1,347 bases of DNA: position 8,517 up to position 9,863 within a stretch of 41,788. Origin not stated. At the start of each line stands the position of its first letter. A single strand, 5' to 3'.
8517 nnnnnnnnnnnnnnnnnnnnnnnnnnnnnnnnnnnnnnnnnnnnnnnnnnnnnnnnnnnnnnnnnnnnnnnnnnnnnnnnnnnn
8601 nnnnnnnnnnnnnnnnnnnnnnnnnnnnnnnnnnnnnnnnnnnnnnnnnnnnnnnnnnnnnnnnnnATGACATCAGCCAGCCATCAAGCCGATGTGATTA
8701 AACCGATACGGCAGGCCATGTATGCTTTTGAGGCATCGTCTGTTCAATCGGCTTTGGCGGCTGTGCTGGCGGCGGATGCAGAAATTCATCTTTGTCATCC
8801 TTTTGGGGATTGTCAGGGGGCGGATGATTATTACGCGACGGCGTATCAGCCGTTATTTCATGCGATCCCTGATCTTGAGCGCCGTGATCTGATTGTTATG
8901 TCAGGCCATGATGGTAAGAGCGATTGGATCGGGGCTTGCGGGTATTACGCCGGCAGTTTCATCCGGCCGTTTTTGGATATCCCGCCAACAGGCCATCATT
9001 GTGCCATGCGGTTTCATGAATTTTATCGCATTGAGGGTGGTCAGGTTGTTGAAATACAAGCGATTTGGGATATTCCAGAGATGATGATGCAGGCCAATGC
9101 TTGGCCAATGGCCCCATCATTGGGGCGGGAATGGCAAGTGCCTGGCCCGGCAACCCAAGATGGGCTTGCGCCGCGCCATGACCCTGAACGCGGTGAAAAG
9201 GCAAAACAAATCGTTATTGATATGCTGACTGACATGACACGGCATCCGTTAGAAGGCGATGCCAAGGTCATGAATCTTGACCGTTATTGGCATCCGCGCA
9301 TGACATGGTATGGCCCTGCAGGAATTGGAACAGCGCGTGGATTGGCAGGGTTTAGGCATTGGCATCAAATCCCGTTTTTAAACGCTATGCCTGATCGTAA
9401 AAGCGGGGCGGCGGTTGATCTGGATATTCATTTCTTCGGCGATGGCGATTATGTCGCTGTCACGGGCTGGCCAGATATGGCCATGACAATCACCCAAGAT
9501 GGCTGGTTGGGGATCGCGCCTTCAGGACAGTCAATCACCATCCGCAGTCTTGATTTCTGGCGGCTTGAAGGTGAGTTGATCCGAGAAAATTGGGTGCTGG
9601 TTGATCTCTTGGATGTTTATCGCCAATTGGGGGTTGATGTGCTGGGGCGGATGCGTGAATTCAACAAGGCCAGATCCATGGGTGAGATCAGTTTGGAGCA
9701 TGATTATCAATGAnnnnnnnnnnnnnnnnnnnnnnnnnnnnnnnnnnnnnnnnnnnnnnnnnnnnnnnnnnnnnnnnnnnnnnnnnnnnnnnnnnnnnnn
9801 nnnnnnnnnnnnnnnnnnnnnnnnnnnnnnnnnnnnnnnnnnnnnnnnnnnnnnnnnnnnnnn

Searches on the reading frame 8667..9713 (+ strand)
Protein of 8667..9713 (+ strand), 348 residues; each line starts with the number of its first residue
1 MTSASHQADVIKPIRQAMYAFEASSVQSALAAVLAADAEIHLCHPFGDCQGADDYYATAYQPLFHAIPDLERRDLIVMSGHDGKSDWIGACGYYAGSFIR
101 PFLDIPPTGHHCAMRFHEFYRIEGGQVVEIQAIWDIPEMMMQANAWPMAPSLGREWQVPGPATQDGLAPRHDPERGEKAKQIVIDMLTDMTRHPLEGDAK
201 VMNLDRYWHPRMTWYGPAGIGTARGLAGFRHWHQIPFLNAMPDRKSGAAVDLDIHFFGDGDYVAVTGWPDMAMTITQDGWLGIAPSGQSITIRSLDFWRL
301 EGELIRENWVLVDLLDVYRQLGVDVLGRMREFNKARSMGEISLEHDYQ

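Call 4: search_protein_families(library=pfam, proteins=[window:8667-9713:+], max_evalue=0.01)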
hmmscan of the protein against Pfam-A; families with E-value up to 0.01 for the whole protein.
window:8667-9713:+ (348 aa): 3 families
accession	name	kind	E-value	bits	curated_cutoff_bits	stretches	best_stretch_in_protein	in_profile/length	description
PF07366.18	SnoaL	-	8e-23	81.1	28.4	2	26-142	15-125/126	SnoaL-like polyketide cyclase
PF12680.13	SnoaL_2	-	1.4e-17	64.6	27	2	203-307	15-101/102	SnoaL-like domain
PF14534.12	DUF4440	-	0.0059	17.5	25.2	0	196-260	14-70/107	Domain of unknown function (DUF4440)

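Call 7: search_protein_families(library=ncbifam, proteins=[window:8667-9713:+], max_evalue=0.001)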
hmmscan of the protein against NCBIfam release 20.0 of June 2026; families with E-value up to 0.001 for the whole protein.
window:8667-9713:+ (348 aa): 1 family
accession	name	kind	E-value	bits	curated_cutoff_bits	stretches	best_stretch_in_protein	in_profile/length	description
TIGR02096.1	TIGR02096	subfamily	2.1e-07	31.3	97.1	0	30-141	18-126/129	ketosteroid isomerase-related protein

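Call 13: find_homologous_proteins(query=window:8667-9713:+, max_evalue=1e-10)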
Query window:8667-9713:+ (348 aa): 5281 proteins with E <= 1e-10 among 8000 candidates; the best 120 are listed.
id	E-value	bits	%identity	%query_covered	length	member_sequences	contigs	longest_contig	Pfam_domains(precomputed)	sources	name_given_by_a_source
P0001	4.3e-241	817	99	100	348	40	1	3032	PF07366.19,PF12680.14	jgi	-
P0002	4.7e-227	771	93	100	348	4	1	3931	PF07366.19,PF12680.14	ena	-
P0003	2.8e-207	706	83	100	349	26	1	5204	PF07366.19,PF12680.14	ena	-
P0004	4.2e-196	669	80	100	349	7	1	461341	PF07366.19,PF12680.14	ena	-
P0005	3.4e-174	597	71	99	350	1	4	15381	PF07366.19,PF12680.14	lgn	-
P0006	4.7e-171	587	69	99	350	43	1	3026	PF07366.19,PF12680.14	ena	-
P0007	2.0e-169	581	69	99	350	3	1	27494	PF07366.19,PF12680.14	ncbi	ncbi:MAG: ester cyclase [Candidatus Puniceispirillales bacterium]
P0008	1.2e-160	553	67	98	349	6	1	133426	PF07366.19,PF12680.14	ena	-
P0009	3.6e-159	548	100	68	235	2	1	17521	PF07366.19,PF12680.14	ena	-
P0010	1.0e-152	526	65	97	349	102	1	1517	PF07366.19,PF12680.14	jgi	jgi:predicted ester cyclase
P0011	1.2e-152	526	65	99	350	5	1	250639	PF07366.19,PF12680.14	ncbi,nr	ncbi:ester cyclase [Phaeobacter sp. CNT1-3]|nr:ester cyclase [Phaeobacter sp. CNT1-3]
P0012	1.3e-152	526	66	99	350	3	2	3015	PF07366.19,PF12680.14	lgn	-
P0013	5.4e-152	524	66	99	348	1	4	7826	PF07366.19,PF12680.14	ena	-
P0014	9.6e-152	523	65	99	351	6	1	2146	PF07366.19,PF12680.14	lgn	-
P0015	1.2e-151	523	65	97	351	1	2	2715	PF07366.19,PF12680.14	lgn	-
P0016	1.5e-151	523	66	96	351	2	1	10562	PF07366.19,PF12680.14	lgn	-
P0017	4.6e-151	521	65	96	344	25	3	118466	PF07366.19,PF12680.14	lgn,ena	-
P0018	1.6e-150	519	65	99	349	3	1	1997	PF07366.19,PF12680.14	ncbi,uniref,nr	ncbi:ester cyclase [Shimia sediminis]|uniref:ester cyclase n=1 Tax=Shimia sediminis TaxID=2497945 Re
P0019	1.7e-150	519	67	96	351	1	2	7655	PF07366.19,PF12680.14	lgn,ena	-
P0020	1.8e-150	519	65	97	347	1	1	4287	PF07366.19,PF12680.14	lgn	-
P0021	1.9e-150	519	64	99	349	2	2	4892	PF07366.19,PF12680.14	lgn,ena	-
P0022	2.6e-150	519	64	97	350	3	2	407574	PF07366.19,PF12680.14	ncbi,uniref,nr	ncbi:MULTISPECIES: ester cyclase [unclassified Ruegeria]|uniref:ester cyclase n=1 Tax=unclassified R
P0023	3.1e-150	518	63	99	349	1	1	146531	PF07366.19,PF12680.14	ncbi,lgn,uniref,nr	ncbi:ester cyclase [Shimia sp. R9_2]|uniref:ester cyclase n=1 Tax=Shimia sp. R9_2 TaxID=2821112 RepI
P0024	5.0e-150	518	63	99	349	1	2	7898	PF07366.19,PF12680.14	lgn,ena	-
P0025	5.1e-150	518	63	98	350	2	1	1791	PF07366.19,PF12680.14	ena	-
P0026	1.6e-149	516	64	96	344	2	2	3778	PF07366.19,PF12680.14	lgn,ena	-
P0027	1.8e-149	516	66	97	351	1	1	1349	PF07366.19,PF12680.14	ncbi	-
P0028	2.4e-149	515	64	98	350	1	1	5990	PF07366.19,PF12680.14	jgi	jgi:predicted ester cyclase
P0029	2.8e-149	515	65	98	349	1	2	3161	PF07366.19,PF12680.14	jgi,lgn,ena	-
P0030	3.4e-149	515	63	97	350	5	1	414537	PF07366.19,PF12680.14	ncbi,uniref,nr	ncbi:ester cyclase [Ruegeria marisrubri]|uniref:ester cyclase n=1 Tax=Ruegeria marisrubri TaxID=1685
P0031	4.6e-149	514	65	97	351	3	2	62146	PF07366.19,PF12680.14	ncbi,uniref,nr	ncbi:polyketide cyclase [Roseibium aquae]|uniref:Polyketide cyclase n=1 Tax=Roseibium aquae TaxID=13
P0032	5.2e-149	514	64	99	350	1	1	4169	PF07366.19,PF12680.14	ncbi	-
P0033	6.3e-149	514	62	99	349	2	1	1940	PF07366.19,PF12680.14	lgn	-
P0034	1.2e-148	513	64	96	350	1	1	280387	PF07366.19,PF12680.14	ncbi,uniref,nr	ncbi:ester cyclase [Defluviimonas sp. WL0002]|uniref:Ester cyclase n=1 Tax=Albidovulum marisflavi Ta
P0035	1.7e-148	513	65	96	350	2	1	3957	PF07366.19,PF12680.14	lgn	-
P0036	1.9e-148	512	64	99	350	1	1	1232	PF07366.19,PF12680.14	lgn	-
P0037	2.0e-148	512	61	98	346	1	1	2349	PF07366.19,PF12680.14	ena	-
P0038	2.6e-148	512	62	99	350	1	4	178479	PF07366.19,PF12680.14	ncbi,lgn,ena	-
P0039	3.2e-148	512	62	98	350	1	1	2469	PF07366.19,PF12680.14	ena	-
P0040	3.8e-148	511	65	97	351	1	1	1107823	PF07366.19,PF12680.14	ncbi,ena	-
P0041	4.1e-148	511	63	98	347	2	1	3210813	PF07366.19,PF12680.14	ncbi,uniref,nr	ncbi:ester cyclase [Aliiroseovarius sp. M344]|uniref:ester cyclase n=1 Tax=Aliiroseovarius sp. M344 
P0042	6.0e-148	511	64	98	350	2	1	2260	PF07366.19,PF12680.14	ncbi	ncbi:MAG: ester cyclase [Pseudomonadota bacterium]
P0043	7.9e-148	510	64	97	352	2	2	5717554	PF07366.19,PF12680.14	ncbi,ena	-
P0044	1.3e-147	510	62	98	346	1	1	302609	PF07366.19,PF12680.14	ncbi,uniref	ncbi:ester cyclase [Aliiroseovarius sp. 2305UL8-7]|uniref:ester cyclase n=1 Tax=Aliiroseovarius conc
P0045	1.5e-147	510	63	98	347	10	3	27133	PF07366.19,PF12680.14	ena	-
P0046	1.7e-147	509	63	97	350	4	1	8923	PF07366.19,PF12680.14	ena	-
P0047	1.8e-147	509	66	92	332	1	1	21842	PF07366.19,PF12680.14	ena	-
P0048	2.1e-147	509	63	96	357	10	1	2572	PF07366.19,PF12680.14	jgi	-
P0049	2.6e-147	509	65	96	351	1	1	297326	PF07366.19,PF12680.14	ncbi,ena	-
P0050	3.3e-147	508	64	99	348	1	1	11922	PF07366.19,PF12680.14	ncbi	-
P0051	3.9e-147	508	62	99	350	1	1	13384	PF07366.19,PF12680.14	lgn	-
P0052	3.9e-147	508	62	96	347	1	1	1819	PF07366.19,PF12680.14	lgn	-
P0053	4.3e-147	508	63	99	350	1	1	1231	PF07366.19,PF12680.14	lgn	-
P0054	4.4e-147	508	62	99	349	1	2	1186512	PF07366.19,PF12680.14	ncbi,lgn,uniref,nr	ncbi:ester cyclase [Tritonibacter mobilis]|uniref:ester cyclase n=1 Tax=Tritonibacter mobilis TaxID=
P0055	4.5e-147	508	64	98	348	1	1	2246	PF07366.19,PF12680.14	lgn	-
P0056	5.0e-147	508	65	96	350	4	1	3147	PF07366.19,PF12680.14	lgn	-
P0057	5.0e-147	508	64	99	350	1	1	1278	PF07366.19,PF12680.14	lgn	-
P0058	5.4e-147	508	62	99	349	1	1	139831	PF07366.19,PF12680.14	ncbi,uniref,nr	ncbi:ester cyclase [Epibacterium sp. Ofav1-8]|uniref:ester cyclase n=1 Tax=Epibacterium sp. Ofav1-8 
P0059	6.2e-147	507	63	97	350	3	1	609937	PF07366.19,PF12680.14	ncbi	-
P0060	6.4e-147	507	61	98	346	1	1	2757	PF07366.19,PF12680.14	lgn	-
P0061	9.3e-147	507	64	96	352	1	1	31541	PF07366.19,PF12680.14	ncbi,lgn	ncbi:MAG: ester cyclase [Paracoccaceae bacterium]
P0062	9.6e-147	507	63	99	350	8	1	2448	PF07366.19,PF12680.14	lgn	-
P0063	1.2e-146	506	62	99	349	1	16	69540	PF07366.19,PF12680.14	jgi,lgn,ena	-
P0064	1.3e-146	506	62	99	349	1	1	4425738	PF07366.19,PF12680.14,PF14534.13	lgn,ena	-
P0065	1.4e-146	506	64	98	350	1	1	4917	PF07366.19,PF12680.14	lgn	-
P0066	1.4e-146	506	62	99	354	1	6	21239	PF07366.19,PF12680.14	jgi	-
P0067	1.4e-146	506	63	99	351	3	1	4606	PF07366.19,PF12680.14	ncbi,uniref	ncbi:ester cyclase [Ruegeria sp. MALMAid1280]|uniref:ester cyclase n=1 Tax=Ruegeria sp. MALMAid1280 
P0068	1.5e-146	506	63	99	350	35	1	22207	PF07366.19,PF12680.14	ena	-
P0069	1.6e-146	506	62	97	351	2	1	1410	PF07366.19,PF12680.14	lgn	-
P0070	1.8e-146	506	62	99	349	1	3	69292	PF07366.19,PF12680.14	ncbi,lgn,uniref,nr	ncbi:ester cyclase [Tritonibacter scottomollicae]|uniref:ester cyclase n=1 Tax=Tritonibacter scottom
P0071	2.0e-146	506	64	96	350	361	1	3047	PF07366.19,PF12680.14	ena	-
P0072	2.1e-146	506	62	99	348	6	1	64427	PF07366.19,PF12680.14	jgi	-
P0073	2.1e-146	506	62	99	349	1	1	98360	PF07366.19,PF12680.14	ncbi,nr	ncbi:ester cyclase [Epibacterium sp. DP7N7-1]|nr:ester cyclase [Epibacterium sp. DP7N7-1]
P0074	2.2e-146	506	60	98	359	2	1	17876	PF07366.19,PF12680.14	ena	-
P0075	2.3e-146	506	65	97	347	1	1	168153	PF07366.19,PF12680.14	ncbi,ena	-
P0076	3.4e-146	505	64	98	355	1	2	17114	PF07366.19,PF12680.14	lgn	-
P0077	4.0e-146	505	64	96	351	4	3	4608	PF07366.19,PF12680.14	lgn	-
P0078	4.0e-146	505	62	99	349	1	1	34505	PF07366.19,PF12680.14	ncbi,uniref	ncbi:ester cyclase [Tritonibacter scottomollicae]|uniref:ester cyclase n=1 Tax=Tritonibacter scottom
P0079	4.4e-146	505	64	96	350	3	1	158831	PF07366.19,PF12680.14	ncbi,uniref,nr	ncbi:ester cyclase [Tropicimonas sp. TH_r6]|uniref:ester cyclase n=1 Tax=Tropicimonas sp. TH_r6 TaxI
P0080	4.5e-146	505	62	98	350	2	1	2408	PF07366.19,PF12680.14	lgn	-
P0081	4.6e-146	505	63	96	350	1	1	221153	PF07366.19,PF12680.14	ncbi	-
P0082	4.9e-146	504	62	99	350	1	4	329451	PF07366.19,PF12680.14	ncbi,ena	-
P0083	5.1e-146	504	63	98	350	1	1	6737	PF07366.19,PF12680.14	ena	-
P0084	5.8e-146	504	61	99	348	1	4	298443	PF07366.19,PF12680.14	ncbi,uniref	ncbi:ester cyclase [Planktotalea sp.]|uniref:ester cyclase n=1 Tax=Planktotalea sp. TaxID=2029877 Re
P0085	6.0e-146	504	64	98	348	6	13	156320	PF07366.19,PF12680.14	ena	-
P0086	7.3e-146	504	63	98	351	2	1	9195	PF07366.19,PF12680.14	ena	-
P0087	7.4e-146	504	65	96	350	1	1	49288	PF07366.19,PF12680.14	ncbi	-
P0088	7.6e-146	504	64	98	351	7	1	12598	PF07366.19,PF12680.14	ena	-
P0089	7.9e-146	504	65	95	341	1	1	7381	PF07366.19,PF12680.14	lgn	-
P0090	8.0e-146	504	62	97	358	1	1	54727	PF07366.19,PF12680.14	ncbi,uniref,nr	ncbi:ester cyclase [Jiella sonneratiae]|uniref:Ester cyclase n=1 Tax=Jiella sonneratiae TaxID=281685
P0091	8.8e-146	504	62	98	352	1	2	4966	PF07366.19,PF12680.14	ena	-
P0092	9.0e-146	504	63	97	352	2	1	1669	PF07366.19,PF12680.14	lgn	-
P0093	9.6e-146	504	66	94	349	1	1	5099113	PF07366.19,PF12680.14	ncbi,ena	-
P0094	9.7e-146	504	61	99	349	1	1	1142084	PF07366.19,PF12680.14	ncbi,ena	-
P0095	1.0e-145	503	63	98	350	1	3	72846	PF07366.19,PF12680.14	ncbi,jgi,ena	-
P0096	1.0e-145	503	63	96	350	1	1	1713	PF07366.19,PF12680.14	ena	-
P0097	1.1e-145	503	62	99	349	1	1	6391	PF07366.19,PF12680.14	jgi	-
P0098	1.1e-145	503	62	99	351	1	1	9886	PF07366.19,PF12680.14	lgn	-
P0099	1.2e-145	503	61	99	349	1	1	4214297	PF07366.19,PF12680.14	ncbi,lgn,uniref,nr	ncbi:ester cyclase [Tritonibacter scottomollicae]|uniref:Ester cyclase n=1 Tax=Tritonibacter scottom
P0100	1.3e-145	503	63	95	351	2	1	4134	PF07366.19,PF12680.14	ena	-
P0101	1.3e-145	503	63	97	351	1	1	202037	PF07366.19,PF12680.14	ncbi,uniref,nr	ncbi:ester cyclase [Ruegeria sp. HKCCD7255]|uniref:ester cyclase n=1 Tax=Ruegeria sp. HKCCD7255 TaxI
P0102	1.4e-145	503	63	99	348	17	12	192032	PF07366.19,PF12680.14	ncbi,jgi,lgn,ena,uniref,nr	ncbi:ester cyclase [Planktotalea sp.]|uniref:ester cyclase n=1 Tax=Planktotalea sp. TaxID=2029877 Re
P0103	1.4e-145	503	61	99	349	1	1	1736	PF07366.19,PF12680.14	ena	-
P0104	1.4e-145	503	61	99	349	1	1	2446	PF07366.19,PF12680.14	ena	-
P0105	1.5e-145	503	61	99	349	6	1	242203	PF07366.19,PF12680.14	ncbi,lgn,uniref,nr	ncbi:ester cyclase [Shimia sp. R9_3]|uniref:ester cyclase n=1 Tax=Shimia sp. R9_3 TaxID=2821113 RepI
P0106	1.5e-145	503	62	98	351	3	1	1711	PF07366.19,PF12680.14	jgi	jgi:predicted ester cyclase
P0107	1.5e-145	503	63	97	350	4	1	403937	PF07366.19,PF12680.14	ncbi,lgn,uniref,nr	ncbi:ester cyclase [Ruegeria meonggei]|uniref:SnoaL-like polyketide cyclase n=1 Tax=Ruegeria meongge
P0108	1.6e-145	503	64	97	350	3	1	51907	PF07366.19,PF12680.14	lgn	-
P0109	1.8e-145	503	60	97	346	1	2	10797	PF07366.19,PF12680.14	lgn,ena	-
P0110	1.9e-145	503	63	97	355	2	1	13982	PF07366.19,PF12680.14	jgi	-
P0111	2.1e-145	502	61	99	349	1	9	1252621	PF07366.19,PF12680.14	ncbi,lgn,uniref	ncbi:ester cyclase [Tritonibacter mobilis]|uniref:ester cyclase n=1 Tax=Tritonibacter mobilis TaxID=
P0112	2.1e-145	502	61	97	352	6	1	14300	PF07366.19,PF12680.14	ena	-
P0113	2.3e-145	502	62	97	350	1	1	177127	PF07366.19,PF12680.14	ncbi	-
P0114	2.4e-145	502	64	97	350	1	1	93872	PF07366.19,PF12680.14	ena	-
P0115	2.4e-145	502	63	97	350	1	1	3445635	PF07366.19,PF12680.14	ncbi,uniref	ncbi:ester cyclase [Ruegeria sp.]|uniref:ester cyclase n=1 Tax=Ruegeria sp. TaxID=1879320 RepID=UPI0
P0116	2.5e-145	502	64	95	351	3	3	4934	PF07366.19,PF12680.14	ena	-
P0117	2.7e-145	502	61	99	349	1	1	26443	PF07366.19,PF12680.14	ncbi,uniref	ncbi:ester cyclase [Tritonibacter scottomollicae]|uniref:ester cyclase n=1 Tax=Tritonibacter scottom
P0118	2.8e-145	502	62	96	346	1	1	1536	PF07366.19,PF12680.14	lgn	-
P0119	2.9e-145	502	63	98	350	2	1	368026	PF07366.19,PF12680.14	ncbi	-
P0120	3.1e-145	502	61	100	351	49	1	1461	PF07366.19,PF12680.14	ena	-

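Call 14: find_encoding_contigs(protein=P0004, flank=10000, max_places=2)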
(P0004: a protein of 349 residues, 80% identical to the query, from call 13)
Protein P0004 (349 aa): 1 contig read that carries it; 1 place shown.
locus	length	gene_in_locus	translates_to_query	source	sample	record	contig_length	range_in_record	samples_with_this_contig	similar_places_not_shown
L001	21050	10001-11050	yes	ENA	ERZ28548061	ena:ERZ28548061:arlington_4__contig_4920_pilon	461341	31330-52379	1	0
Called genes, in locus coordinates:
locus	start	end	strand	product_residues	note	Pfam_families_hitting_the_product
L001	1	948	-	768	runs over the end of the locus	PF12228:DUF3604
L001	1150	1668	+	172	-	-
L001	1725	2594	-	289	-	PF04909:Amidohydro_2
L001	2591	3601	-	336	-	PF07366:SnoaL (weak), PF12680:SnoaL_2 (weak), PF07366:SnoaL (weak)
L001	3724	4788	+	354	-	PF17912:OB_MalK (faint), PF00005:ABC_tran, PF02463:SMC_N (faint), PF08402:TOBE_2 (weak)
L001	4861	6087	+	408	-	PF01547:SBP_bac_1, PF13416:SBP_bac_8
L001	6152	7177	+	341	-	PF00528:BPD_transp_1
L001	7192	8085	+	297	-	PF00528:BPD_transp_1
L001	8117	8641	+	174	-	PF07366:SnoaL, PF12680:SnoaL_2, PF14534:DUF4440 (weak)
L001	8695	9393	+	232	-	PF00815:Histidinol_dh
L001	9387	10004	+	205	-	PF00815:Histidinol_dh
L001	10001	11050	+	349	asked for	PF07366:SnoaL, PF12680:SnoaL_2 (weak)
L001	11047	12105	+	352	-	PF00356:LacI, PF00532:Peripla_BP_1, PF13407:Peripla_BP_4, PF13377:Peripla_BP_3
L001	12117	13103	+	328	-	PF07366:SnoaL, PF12680:SnoaL_2 (faint), PF07366:SnoaL (weak)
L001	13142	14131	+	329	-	PF00190:Cupin_1 (weak), PF02311:AraC_binding (faint), PF05899:Cupin_3 (faint), PF07883:Cupin_2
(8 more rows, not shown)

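Call 15: find_encoding_contigs(protein=P0054, flank=10000, max_places=2)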
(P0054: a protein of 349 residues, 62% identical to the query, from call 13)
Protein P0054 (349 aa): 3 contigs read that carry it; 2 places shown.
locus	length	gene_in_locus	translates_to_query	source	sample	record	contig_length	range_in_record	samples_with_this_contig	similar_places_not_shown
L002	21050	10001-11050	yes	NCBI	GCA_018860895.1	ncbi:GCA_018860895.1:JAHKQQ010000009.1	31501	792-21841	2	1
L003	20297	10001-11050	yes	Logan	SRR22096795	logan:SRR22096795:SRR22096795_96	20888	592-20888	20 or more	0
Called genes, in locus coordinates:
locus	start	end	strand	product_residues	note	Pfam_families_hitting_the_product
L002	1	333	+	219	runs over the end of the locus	PF02798:GST_N (weak), PF13417:GST_N_3, PF13409:GST_N_2, PF13410:GST_C_2, PF00043:GST_C (weak)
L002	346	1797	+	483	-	PF21810:DUF6880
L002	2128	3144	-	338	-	PF12680:SnoaL_2 (weak), PF07366:SnoaL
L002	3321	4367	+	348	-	PF00005:ABC_tran, PF17912:OB_MalK (weak), PF08402:TOBE_2 (weak)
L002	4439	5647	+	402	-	PF13416:SBP_bac_8, PF01547:SBP_bac_1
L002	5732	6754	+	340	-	PF00528:BPD_transp_1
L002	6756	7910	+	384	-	PF00528:BPD_transp_1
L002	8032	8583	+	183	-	PF14534:DUF4440 (weak), PF07366:SnoaL, PF12680:SnoaL_2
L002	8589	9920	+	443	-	PF00815:Histidinol_dh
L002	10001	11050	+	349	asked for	PF07366:SnoaL, PF12680:SnoaL_2, PF07366:SnoaL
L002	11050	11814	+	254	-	PF00106:adh_short, PF08659:KR, PF23441:SDR, PF01370:Epimerase (weak), PF13561:adh_short_C2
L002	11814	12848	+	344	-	PF00356:LacI, PF00532:Peripla_BP_1, PF13407:Peripla_BP_4, PF13377:Peripla_BP_3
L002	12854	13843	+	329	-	PF07366:SnoaL (weak), PF12680:SnoaL_2 (weak)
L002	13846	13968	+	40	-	-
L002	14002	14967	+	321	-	PF07883:Cupin_2 (weak)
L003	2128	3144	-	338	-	PF12680:SnoaL_2 (weak), PF07366:SnoaL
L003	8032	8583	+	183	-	PF14534:DUF4440 (weak), PF07366:SnoaL, PF12680:SnoaL_2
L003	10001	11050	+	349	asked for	PF07366:SnoaL, PF12680:SnoaL_2, PF07366:SnoaL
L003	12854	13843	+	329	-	PF07366:SnoaL (weak), PF12680:SnoaL_2 (weak)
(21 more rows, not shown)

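Call 18: search_solved_structures(query=window:8667-9713:+, max_evalue=0.01)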
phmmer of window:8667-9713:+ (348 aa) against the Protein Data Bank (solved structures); distinct sequences matched with E-value up to 0.01: 3.
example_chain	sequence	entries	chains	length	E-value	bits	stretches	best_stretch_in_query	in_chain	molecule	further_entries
8ysb_A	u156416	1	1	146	0.0019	20.4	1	202-323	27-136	Predicted ester cyclase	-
3f9s_A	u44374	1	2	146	0.0068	18.6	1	185-322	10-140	putative polyketide cyclase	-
5x7l_A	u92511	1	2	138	0.0097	18.1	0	277-323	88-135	TsrD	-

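Call 23: find_related_loci(query=A1, collection=genome_contigs, flank=10000)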
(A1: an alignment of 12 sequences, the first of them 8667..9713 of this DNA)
Query A1 (348 aa) in genome_contigs; peptide patterns used: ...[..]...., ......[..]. (x = any residue, [..] = any of these).
600 stretches matched a pattern (row limit reached: there are more); 590 encode a relative of the query (tblastn E <= 1e-3); the best 80 are kept; 80 distinct loci.
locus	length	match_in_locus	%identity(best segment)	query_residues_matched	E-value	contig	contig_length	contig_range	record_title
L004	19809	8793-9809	64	6-343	5e-153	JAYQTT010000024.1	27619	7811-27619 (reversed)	MAG: Alphaproteobacteria bacterium isolate SD3109_NP_metabat_bins_2.tsv.213 unicycler_65569, whole genome shotgun sequen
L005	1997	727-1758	65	1-343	1e-162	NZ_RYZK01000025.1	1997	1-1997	Shimia sediminis strain ZQ172 Scaffold25, whole genome shotgun sequence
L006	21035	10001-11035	64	1-343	7e-150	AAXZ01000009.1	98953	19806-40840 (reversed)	Rhodobacteraceae bacterium HTCC2150 1101159006520, whole genome shotgun sequence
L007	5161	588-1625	63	1-344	2e-151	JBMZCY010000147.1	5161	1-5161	MAG: Planktomarina sp. isolate ME_XS_2203_1_bin_59 ME_XS_2203_1_bin_59_146, whole genome shotgun sequence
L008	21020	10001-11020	65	4-343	5e-149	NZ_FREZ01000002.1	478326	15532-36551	Ruegeria sp. Alg231-54 isolate Ruegeria sp. Alg231_54, whole genome shotgun sequence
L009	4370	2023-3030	63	10-344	6e-152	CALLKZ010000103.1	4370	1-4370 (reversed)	MAG: uncultured Alphaproteobacteria bacterium isolate S4_Bin_METABAT__236_1 genome assembly, contig: c_000001775786, who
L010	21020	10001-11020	64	4-343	3e-148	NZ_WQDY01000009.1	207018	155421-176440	Ruegeria lacuscaerulensis strain HKCCA6521 NODE_9, whole genome shotgun sequence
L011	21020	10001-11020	63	4-343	1e-147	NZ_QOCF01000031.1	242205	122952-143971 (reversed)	Ruegeria sp. A3M17 A3M17_contig_9, whole genome shotgun sequence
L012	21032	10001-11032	62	1-343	2e-147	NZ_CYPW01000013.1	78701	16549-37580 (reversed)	Shimia marina strain CECT 7688, whole genome shotgun sequence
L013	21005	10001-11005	64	10-343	1e-147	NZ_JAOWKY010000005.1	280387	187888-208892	Albidovulum marisflavi strain WL0002 NODE_5_length_280387_cov_62.184336, whole genome shotgun sequence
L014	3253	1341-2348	64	10-343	1e-153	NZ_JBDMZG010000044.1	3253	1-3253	MAG: Pacificibacter sp. isolate SCSW1.bin.29 k97_81356, whole genome shotgun sequence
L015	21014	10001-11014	65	6-343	1e-147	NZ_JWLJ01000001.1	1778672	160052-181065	Ruegeria sp. ANG-R contig_1, whole genome shotgun sequence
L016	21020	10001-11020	63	4-343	7e-147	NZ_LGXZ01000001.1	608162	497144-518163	Ruegeria sp. 6PALISEP08 PM05_001, whole genome shotgun sequence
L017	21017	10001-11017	64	4-342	1e-146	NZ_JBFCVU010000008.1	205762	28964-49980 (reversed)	Ruegeria sp. ANG10 NODE_8_length_205762_cov_20.075892, whole genome shotgun sequence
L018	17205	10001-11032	63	1-343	9e-146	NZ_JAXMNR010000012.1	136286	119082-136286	MAG: Antarctobacter sp. isolate EC_MBin.6 ECX_232CoAssmbCtg, whole genome shotgun sequence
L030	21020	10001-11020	64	4-343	4e-144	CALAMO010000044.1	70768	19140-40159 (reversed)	MAG: uncultured Thiotrichaceae bacterium isolate H4_Bin_Bin_186_1_1 genome assembly, contig: c_000000622915, whole genom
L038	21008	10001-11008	63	10-344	9e-143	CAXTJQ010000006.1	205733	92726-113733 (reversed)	MAG TPA_asm: uncultured Rhizobiaceae bacterium isolate public_SRR11456921_metawrap_bin.18 genome assembly, contig: publi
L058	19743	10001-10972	64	11-336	3e-140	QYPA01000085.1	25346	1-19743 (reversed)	MAG: Comamonadaceae bacterium isolate PowLak16_MAG40 c_000000053502, whole genome shotgun sequence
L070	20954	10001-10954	63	19-338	3e-139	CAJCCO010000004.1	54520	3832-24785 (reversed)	MAG: uncultured beta proteobacterium isolate Loc090402-7m_bin-1128 genome assembly, contig: bin-1128:004/146, whole geno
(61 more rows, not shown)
